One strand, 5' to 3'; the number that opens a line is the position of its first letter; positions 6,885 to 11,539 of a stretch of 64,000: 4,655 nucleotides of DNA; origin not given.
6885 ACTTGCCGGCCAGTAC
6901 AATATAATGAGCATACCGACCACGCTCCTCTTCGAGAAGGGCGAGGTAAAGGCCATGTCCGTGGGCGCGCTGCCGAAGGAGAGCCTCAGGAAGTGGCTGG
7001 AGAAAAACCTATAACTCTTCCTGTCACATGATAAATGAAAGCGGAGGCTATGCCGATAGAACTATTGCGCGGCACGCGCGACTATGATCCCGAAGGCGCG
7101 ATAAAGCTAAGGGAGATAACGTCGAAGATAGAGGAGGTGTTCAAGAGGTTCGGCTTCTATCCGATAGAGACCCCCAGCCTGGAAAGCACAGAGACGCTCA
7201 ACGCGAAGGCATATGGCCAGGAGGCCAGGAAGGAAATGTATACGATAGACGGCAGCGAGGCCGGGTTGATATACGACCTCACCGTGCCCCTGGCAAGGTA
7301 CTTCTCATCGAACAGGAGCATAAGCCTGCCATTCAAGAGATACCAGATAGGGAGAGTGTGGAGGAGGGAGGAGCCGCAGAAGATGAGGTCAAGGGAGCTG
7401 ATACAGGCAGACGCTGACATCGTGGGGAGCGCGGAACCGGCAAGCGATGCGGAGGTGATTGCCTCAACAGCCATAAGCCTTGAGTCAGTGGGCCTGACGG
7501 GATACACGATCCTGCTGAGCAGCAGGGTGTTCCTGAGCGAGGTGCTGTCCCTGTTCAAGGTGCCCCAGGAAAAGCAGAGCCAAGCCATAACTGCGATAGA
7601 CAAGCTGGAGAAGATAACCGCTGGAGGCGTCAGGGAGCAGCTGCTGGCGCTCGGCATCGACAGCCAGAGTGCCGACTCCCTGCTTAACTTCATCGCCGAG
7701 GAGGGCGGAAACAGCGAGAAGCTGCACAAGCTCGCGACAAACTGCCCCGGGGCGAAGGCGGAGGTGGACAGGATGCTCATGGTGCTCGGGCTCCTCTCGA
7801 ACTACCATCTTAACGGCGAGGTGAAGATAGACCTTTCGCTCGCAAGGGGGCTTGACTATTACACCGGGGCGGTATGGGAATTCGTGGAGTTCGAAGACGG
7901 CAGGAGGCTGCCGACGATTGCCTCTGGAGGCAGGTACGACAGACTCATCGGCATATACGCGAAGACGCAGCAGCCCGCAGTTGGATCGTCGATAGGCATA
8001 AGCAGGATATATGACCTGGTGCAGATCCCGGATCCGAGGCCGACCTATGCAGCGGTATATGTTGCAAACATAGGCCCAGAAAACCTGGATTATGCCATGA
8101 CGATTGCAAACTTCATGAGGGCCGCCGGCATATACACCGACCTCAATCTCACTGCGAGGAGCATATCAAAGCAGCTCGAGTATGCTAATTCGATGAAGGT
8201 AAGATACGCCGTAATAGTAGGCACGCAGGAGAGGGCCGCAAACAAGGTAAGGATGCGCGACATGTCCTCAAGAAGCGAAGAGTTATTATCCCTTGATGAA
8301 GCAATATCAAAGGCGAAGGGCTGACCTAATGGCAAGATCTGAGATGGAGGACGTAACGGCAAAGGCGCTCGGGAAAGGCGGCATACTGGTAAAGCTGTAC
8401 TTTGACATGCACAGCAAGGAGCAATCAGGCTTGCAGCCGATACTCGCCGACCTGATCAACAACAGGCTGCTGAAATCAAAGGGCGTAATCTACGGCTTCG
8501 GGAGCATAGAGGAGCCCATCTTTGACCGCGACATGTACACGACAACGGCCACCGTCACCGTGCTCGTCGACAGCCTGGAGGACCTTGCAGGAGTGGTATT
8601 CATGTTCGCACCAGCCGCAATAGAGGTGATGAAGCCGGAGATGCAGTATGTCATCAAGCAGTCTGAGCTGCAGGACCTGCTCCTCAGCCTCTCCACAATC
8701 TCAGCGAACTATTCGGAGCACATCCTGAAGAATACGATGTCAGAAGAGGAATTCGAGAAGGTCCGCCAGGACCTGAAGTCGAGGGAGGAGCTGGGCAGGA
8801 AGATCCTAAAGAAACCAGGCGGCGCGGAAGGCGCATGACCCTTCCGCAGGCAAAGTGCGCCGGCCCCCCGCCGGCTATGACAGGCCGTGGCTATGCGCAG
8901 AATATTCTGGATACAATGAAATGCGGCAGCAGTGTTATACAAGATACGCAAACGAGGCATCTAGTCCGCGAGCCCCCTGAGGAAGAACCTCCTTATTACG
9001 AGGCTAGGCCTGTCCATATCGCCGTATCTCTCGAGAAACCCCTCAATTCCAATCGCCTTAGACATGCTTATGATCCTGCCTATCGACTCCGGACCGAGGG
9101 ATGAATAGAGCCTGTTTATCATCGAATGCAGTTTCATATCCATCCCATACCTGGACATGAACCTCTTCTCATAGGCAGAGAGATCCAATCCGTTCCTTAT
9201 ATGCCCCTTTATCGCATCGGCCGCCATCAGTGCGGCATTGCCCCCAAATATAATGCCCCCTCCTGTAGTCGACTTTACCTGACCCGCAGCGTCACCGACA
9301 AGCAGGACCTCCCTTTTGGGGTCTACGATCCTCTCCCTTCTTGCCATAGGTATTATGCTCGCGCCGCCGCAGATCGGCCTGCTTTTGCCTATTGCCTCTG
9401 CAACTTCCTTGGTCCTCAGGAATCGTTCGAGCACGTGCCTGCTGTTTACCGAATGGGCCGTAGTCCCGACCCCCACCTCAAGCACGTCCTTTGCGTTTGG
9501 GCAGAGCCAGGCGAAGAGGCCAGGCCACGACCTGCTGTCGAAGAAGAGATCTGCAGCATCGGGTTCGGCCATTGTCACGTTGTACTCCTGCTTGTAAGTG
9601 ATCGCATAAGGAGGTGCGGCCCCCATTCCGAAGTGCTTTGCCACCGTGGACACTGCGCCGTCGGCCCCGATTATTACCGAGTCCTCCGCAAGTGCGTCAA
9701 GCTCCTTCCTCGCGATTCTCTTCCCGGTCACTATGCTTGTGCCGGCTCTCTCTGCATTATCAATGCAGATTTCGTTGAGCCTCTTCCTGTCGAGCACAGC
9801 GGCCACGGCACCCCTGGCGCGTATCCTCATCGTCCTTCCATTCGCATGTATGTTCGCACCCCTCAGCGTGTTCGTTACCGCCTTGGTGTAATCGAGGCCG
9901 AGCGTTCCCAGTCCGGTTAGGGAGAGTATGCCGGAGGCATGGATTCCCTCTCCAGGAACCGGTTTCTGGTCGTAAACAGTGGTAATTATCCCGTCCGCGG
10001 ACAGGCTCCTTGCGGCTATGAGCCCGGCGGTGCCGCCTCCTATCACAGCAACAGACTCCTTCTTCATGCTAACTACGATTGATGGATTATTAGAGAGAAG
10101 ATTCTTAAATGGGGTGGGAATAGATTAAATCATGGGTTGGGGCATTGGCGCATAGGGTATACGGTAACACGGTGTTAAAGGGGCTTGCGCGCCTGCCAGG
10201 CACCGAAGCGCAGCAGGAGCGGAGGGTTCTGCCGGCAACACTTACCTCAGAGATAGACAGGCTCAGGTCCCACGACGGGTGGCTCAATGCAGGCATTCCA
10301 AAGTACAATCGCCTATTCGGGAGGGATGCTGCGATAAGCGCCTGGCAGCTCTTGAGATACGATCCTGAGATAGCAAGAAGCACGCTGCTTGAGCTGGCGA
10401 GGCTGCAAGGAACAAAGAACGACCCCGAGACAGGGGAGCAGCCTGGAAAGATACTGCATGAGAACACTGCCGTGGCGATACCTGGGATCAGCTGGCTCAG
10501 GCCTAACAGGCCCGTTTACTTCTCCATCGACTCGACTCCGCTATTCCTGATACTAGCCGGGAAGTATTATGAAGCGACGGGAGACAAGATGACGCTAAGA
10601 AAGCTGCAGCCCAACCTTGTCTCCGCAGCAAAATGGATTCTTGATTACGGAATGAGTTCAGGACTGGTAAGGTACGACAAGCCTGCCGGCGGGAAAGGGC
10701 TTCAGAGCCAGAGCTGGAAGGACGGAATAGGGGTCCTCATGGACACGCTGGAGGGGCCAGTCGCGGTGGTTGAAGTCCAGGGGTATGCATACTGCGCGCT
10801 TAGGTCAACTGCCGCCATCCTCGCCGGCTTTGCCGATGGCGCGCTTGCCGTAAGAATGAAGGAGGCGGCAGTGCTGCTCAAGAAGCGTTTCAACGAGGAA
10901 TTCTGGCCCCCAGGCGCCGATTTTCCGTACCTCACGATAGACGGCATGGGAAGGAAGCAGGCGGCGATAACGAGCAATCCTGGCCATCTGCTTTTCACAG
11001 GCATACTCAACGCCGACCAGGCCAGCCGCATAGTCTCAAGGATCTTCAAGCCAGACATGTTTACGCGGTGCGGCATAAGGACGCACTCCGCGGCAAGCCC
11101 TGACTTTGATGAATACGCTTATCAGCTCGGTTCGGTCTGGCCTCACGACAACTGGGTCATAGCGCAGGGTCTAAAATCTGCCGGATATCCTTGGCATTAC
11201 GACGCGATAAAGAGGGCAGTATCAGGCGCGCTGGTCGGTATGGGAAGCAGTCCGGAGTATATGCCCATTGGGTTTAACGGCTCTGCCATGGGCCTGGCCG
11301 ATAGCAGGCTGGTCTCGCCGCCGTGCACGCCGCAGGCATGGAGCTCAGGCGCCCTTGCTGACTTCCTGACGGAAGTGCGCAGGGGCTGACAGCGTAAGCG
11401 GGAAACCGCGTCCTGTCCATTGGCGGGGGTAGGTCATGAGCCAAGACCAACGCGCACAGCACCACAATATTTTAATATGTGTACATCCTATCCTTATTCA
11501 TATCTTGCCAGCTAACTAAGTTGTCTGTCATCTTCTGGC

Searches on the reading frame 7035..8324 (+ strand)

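Call 49: search_protein_families(library=pfam, proteins=[window:7035-8324:+], max_evalue=0.00001)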
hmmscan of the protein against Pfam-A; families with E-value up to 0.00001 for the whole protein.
window:7035-8324:+ (429 aa): 3 families
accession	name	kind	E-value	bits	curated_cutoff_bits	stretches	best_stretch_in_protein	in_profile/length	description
PF13393.11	tRNA-synt_His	-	7.5e-42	144.1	25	1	13-325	1-308/308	Histidyl-tRNA synthetase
PF03129.25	HGTP_anticodon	-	1.1e-15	58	21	1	341-427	2-91/94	Anticodon binding domain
PF00587.30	tRNA-synt_2b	-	1.5e-07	32.1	29.3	1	83-177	18-110/179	tRNA synthetase class II core domain (G, H, P, S and T)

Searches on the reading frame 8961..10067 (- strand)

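Call 49: search_protein_families(library=pfam, proteins=[window:8961-10067:-], max_evalue=0.00001)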
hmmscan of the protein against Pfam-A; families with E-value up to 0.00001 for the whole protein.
window:8961-10067:- (368 aa): 2 families
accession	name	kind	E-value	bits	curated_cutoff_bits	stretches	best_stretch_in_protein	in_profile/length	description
PF01494.25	FAD_binding_3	-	3.1e-07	30.4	22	0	5-272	3-304/349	FAD binding domain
PF03486.20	HI0933_like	-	4.4e-06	26.8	50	0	5-46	2-43/244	HI0933-like protein Rossmann domain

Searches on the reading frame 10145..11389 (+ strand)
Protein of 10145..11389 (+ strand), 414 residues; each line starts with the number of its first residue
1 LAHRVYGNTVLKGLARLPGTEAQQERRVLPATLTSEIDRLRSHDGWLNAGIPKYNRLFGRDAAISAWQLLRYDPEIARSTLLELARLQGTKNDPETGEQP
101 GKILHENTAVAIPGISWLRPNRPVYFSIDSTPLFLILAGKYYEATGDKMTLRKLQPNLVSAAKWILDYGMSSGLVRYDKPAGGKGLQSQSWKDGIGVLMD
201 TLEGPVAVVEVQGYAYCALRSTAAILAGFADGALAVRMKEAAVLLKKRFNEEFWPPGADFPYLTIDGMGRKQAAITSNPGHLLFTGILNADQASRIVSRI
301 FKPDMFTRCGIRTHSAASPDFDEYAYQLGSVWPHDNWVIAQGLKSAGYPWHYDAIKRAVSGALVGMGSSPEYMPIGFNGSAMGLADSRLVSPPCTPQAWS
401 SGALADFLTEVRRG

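Call 49: search_protein_families(library=pfam, proteins=[window:10145-11389:+], max_evalue=0.00001)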
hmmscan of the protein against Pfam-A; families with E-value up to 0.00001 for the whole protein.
window:10145-11389:+ (414 aa): 2 families
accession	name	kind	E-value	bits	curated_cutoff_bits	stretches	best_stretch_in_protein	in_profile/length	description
PF22422.2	MGH1-like_GH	-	3.3e-15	56.9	27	1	60-359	7-324/356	Mannosylglycerate hydrolase MGH1-like glycoside hydrolase domain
PF06202.20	GDE_C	-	1.2e-06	28.2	21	0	122-333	74-297/367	Amylo-alpha-1,6-glucosidase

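Call 77: search_solved_structures(query=window:10145-11389:+, max_evalue=0.001)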
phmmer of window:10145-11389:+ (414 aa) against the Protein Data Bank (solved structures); distinct sequences matched with E-value up to 0.001: 1.
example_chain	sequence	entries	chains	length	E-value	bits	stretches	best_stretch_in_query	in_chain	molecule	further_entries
7vma_A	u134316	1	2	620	1.1e-61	212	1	49-409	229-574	Amylo-alpha-1,6-glucosidase, putative archaeal type glycogen debranching enzyme (Gde)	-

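Call 78: search_protein_families(library=ncbifam, proteins=[window:10145-11389:+], max_evalue=0.00001)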
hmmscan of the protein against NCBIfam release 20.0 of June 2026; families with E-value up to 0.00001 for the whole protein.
window:10145-11389:+ (414 aa): 1 family
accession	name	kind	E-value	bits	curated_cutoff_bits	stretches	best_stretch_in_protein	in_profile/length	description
TIGR01561.1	gde_arch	hypoth_equivalog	5.8e-06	25.4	364.15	0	122-322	336-537/569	putative glycogen debranching enzyme, archaeal type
